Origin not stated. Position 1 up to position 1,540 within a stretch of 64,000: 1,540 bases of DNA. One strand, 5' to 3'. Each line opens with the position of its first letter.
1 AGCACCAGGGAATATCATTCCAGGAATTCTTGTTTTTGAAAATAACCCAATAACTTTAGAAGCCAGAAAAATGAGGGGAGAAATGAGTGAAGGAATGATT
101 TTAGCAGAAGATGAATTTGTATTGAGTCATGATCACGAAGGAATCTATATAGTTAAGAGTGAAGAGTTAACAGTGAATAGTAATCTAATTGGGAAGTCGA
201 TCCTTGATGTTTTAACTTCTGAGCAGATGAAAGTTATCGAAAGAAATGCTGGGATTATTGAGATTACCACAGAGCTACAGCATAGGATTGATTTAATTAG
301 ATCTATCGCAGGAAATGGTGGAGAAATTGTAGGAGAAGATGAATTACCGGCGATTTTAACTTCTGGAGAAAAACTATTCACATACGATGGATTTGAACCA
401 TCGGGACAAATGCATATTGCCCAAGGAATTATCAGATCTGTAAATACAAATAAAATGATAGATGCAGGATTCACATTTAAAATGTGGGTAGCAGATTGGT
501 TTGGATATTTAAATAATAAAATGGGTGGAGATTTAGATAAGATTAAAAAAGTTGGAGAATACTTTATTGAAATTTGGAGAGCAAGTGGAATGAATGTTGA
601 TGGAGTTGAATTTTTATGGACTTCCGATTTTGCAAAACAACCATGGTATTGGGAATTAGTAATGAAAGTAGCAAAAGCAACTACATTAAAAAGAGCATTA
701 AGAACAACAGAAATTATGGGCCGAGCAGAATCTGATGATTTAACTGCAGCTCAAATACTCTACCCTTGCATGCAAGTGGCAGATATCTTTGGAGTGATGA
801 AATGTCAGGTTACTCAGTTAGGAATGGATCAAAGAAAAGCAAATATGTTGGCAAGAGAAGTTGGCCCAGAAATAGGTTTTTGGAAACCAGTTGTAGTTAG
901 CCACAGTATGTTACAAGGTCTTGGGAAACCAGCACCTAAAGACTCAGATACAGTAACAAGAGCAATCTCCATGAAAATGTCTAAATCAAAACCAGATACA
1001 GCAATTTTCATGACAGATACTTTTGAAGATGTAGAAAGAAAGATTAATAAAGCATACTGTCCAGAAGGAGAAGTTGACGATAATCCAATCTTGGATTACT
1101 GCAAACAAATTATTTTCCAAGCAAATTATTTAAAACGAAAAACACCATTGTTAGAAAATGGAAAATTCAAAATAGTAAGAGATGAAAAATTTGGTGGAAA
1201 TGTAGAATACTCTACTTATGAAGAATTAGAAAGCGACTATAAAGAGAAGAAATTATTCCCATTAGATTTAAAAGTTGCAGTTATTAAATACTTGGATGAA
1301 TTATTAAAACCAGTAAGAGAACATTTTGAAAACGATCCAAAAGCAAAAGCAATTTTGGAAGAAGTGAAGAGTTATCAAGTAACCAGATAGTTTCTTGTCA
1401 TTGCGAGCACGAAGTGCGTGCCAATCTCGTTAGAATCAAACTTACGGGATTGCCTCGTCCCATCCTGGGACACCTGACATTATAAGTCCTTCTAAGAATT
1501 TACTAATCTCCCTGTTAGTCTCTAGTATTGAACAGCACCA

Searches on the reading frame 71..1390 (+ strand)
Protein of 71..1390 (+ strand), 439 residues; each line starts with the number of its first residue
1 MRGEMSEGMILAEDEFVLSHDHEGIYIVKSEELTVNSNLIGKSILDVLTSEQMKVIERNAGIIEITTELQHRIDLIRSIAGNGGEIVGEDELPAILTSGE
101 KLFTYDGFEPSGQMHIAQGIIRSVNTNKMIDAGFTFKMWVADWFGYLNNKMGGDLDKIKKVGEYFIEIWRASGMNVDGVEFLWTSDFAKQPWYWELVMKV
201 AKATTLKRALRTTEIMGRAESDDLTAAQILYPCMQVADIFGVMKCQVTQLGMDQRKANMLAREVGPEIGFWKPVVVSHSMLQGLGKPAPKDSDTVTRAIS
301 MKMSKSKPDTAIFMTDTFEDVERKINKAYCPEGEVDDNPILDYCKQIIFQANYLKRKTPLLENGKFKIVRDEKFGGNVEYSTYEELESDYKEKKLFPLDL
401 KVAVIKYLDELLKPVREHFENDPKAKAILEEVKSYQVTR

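Call 76: search_protein_families(library=pfam, proteins=[window:71-1390:+], max_evalue=0.0001)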
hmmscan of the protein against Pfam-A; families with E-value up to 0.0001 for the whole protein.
window:71-1390:+ (439 aa): 1 family
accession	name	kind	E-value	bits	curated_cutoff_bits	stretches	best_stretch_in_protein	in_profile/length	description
PF00579.31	tRNA-synt_1b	-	3.4e-40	138.6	21.1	1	100-412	4-291/292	tRNA synthetases class I (W and Y)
